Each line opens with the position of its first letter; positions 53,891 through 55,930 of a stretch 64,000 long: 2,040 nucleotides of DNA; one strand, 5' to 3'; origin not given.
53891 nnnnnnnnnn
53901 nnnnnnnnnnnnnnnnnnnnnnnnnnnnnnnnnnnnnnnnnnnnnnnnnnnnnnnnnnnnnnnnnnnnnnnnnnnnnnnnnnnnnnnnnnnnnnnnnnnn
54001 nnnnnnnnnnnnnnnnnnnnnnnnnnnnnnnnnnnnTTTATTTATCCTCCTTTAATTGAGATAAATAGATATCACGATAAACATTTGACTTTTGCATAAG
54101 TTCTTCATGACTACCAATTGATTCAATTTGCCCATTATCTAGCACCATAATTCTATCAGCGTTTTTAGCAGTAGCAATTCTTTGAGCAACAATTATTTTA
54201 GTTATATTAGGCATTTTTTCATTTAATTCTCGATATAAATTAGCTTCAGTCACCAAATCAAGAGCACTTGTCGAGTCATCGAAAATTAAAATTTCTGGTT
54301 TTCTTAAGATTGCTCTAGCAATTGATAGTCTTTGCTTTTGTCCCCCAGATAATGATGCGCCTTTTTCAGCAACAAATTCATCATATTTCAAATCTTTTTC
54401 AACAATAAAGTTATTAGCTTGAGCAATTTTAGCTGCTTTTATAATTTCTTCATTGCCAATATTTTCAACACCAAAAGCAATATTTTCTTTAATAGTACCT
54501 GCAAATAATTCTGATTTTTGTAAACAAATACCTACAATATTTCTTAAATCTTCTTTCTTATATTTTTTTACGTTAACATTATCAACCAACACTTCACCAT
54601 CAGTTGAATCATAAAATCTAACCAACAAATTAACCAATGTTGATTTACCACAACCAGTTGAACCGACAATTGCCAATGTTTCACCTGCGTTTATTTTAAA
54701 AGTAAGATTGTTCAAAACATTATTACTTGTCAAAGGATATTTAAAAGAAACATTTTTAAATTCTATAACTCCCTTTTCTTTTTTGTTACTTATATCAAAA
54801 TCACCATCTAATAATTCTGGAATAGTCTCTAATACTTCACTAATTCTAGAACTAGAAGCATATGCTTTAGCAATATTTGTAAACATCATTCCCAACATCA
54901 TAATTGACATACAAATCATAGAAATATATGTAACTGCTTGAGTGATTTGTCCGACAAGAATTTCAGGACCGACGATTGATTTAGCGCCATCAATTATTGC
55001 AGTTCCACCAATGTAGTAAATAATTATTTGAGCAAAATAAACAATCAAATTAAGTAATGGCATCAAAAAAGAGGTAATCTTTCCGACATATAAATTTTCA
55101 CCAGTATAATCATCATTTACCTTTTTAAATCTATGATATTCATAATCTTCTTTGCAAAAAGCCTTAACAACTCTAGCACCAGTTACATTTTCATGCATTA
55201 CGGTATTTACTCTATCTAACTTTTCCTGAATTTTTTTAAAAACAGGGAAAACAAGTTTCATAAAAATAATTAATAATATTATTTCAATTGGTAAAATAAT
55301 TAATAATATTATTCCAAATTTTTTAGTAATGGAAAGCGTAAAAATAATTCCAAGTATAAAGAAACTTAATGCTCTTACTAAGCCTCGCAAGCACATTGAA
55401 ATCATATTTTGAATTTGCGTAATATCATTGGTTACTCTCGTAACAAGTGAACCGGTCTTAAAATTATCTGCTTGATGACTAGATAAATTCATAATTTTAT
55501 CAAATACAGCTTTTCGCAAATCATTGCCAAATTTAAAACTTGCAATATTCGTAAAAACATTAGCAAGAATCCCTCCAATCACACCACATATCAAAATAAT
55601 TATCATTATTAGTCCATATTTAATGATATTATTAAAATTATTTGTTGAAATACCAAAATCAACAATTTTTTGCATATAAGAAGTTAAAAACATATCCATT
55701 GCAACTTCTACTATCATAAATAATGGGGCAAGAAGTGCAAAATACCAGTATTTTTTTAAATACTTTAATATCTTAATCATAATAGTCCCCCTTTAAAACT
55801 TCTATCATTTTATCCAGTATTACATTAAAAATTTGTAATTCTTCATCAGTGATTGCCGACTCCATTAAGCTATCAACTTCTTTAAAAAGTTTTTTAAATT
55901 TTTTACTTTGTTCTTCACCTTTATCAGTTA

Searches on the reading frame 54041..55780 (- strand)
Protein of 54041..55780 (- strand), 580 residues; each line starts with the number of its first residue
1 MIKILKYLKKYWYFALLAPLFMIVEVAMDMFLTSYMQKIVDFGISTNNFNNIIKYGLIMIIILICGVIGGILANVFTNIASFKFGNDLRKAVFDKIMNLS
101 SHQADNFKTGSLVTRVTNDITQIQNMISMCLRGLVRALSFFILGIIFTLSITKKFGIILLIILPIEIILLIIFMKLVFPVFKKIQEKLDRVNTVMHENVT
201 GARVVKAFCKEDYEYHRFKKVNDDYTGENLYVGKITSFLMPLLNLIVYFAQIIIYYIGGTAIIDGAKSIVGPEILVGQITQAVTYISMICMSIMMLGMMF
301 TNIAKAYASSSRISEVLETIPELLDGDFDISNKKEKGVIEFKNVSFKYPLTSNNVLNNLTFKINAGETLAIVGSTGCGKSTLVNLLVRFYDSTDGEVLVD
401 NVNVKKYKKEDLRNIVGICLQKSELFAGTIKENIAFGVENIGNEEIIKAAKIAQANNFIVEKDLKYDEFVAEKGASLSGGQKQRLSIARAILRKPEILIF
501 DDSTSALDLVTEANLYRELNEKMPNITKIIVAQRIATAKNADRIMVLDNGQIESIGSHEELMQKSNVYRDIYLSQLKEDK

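Call 51: search_protein_families(library=pfam, proteins=[window:54041-55780:-], max_evalue=0.00001)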
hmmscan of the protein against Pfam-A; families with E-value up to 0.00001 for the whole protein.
window:54041-55780:- (580 aa): 2 families
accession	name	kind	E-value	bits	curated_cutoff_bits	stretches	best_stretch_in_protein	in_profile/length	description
PF00664.28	ABC_membrane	-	4.4e-47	161.5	28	1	17-291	3-272/274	ABC transporter transmembrane region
PF00005.33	ABC_tran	-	1.6e-32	113.4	25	1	356-505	1-137/137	ABC transporter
